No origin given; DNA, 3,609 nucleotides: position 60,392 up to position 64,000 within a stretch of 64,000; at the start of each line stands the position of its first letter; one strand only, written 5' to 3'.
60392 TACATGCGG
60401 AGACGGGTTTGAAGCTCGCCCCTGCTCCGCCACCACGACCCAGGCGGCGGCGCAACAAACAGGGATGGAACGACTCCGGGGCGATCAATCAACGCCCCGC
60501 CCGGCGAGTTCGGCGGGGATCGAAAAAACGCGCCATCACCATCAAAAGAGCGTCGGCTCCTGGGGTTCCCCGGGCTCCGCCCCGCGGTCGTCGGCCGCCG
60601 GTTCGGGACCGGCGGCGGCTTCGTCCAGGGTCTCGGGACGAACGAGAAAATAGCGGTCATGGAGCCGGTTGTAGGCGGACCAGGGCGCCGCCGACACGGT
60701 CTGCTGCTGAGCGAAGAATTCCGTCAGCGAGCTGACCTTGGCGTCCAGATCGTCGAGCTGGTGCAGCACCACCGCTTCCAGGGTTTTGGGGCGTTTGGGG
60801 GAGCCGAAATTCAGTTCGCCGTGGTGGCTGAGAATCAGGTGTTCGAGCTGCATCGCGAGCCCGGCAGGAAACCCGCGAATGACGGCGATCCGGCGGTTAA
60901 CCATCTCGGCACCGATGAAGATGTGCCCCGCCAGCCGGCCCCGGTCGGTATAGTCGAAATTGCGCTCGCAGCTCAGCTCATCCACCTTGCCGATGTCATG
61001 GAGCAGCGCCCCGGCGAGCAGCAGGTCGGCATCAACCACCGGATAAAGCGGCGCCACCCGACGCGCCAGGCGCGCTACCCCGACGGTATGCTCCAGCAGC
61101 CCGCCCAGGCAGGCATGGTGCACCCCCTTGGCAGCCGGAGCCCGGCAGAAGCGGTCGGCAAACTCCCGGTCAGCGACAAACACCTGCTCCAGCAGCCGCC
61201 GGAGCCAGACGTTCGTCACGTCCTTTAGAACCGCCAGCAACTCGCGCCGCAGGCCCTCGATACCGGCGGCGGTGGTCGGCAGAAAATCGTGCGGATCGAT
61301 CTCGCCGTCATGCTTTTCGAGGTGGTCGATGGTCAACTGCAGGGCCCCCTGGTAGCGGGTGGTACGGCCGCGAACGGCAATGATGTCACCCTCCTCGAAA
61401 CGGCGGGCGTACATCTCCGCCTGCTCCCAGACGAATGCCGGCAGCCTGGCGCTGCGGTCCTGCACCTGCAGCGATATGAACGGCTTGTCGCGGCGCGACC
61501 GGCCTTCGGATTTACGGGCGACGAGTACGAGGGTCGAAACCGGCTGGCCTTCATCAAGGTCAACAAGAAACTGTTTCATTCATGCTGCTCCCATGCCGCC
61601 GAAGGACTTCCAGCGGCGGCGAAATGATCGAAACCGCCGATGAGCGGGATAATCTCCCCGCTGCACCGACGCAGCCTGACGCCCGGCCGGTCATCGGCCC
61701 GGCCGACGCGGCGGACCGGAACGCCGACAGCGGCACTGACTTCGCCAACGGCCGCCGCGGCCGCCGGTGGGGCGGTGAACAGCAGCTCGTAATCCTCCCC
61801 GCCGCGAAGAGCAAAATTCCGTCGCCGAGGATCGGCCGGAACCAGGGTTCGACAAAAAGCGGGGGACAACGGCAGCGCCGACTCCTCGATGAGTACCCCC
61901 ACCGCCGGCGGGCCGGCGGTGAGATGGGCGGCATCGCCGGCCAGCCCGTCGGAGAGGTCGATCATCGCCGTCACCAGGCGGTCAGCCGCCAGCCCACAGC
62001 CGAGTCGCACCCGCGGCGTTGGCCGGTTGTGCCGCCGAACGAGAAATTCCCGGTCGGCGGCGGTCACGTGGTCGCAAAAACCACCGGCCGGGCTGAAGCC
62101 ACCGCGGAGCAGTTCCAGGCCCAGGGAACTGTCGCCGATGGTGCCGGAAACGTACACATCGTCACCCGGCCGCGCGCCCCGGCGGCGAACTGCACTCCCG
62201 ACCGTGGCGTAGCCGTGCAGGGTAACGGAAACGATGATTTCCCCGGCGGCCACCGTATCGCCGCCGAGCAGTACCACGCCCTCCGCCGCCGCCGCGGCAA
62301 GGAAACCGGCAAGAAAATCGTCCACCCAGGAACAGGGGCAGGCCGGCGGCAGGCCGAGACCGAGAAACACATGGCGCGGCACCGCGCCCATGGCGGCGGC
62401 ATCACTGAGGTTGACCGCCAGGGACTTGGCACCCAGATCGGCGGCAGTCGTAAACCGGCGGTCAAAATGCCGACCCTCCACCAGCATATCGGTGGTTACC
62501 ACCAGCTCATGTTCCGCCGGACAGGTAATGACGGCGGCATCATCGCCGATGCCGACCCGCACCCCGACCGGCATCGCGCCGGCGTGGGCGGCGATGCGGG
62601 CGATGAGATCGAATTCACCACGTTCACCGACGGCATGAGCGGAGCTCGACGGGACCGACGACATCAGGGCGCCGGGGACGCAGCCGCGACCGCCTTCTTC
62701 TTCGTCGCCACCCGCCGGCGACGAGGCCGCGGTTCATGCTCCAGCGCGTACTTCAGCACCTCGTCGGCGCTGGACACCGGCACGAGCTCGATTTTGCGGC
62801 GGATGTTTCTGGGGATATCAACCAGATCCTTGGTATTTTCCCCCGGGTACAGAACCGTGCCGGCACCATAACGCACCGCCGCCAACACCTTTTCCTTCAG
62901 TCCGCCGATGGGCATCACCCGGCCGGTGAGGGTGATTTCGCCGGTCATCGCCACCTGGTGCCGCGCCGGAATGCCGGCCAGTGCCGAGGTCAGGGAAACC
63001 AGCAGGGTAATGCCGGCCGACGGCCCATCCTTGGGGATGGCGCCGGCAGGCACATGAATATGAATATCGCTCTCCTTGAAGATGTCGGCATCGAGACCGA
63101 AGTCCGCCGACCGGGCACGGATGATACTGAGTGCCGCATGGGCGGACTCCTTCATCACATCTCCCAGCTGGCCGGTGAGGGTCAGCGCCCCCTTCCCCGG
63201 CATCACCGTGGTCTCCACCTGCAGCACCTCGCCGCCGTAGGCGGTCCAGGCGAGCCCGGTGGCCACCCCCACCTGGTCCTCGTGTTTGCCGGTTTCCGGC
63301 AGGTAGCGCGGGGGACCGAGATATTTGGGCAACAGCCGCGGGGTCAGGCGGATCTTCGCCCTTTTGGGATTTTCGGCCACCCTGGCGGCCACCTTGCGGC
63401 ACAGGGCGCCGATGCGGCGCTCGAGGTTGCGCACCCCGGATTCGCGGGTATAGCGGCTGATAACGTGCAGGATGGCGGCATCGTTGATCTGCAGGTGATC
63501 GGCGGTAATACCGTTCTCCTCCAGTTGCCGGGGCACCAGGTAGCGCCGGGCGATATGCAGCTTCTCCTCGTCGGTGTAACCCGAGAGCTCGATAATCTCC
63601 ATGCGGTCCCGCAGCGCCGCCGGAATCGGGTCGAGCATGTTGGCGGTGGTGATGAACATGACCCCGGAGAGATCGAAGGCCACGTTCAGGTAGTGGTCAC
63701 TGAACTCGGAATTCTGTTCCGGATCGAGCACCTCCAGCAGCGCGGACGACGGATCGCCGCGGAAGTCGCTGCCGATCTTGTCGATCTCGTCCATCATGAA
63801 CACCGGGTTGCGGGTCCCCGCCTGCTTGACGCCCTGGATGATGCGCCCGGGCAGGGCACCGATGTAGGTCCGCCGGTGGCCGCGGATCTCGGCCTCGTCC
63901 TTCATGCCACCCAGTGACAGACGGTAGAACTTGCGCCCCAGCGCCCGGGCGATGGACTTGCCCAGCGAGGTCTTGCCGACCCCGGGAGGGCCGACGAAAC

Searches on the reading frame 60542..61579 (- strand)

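Call 76: search_protein_families(library=pfam, proteins=[window:60542-61579:-], max_evalue=0.00001)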
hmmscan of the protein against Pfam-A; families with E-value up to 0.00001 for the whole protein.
window:60542-61579:- (345 aa): 2 families
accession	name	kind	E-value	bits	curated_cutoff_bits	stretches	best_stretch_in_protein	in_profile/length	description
PF01966.28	HD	-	5.9e-17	62.5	22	1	162-280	2-115/116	HD domain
PF01336.31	tRNA_anti-codon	-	4.5e-10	39.8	27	1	22-88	9-73/75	OB-fold nucleic acid binding domain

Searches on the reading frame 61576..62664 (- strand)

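Call 76: search_protein_families(library=pfam, proteins=[window:61576-62664:-], max_evalue=0.00001)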
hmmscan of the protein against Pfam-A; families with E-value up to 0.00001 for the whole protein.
window:61576-62664:- (362 aa): 2 families
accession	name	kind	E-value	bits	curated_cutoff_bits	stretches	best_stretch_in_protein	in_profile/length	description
PF00586.29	AIRS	-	9.7e-25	87.6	24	1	40-152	1-111/112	AIR synthase related protein, N-terminal domain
PF02769.27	AIRS_C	-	1.5e-07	32.2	23.1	1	165-331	1-153/156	AIR synthase related protein, C-terminal domain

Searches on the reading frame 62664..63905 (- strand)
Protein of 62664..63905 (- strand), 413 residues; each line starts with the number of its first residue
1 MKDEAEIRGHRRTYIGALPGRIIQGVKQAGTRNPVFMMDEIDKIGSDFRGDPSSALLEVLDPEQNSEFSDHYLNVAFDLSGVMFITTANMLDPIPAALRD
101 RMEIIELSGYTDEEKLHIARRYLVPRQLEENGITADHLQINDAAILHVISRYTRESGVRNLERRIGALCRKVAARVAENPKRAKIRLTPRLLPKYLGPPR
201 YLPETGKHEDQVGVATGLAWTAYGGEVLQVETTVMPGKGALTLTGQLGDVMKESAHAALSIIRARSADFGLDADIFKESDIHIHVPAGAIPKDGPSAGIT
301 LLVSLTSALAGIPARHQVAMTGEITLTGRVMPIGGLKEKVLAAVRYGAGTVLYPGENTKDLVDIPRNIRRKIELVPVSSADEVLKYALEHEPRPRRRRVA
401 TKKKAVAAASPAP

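Call 76: search_protein_families(library=pfam, proteins=[window:62664-63905:-], max_evalue=0.00001)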
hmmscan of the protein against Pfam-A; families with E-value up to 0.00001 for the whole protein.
window:62664-63905:- (413 aa): 4 families
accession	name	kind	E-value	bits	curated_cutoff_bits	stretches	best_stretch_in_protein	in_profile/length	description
PF05362.19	Lon_C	-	2.8e-87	292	21.1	1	188-389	3-204/205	Lon protease (S16) C-terminal proteolytic domain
PF22667.2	Lon_lid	-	1.6e-22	79.3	27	1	129-182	1-54/57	Lon protease AAA+ ATPase lid domain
PF00004.35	AAA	-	7.2e-12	46.3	21.2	1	10-107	32-128/131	ATPase family associated with various cellular activities (AAA)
PF13541.12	ChlI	-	2.4e-07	31.1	27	1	230-357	1-121/121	Subunit ChlI of Mg-chelatase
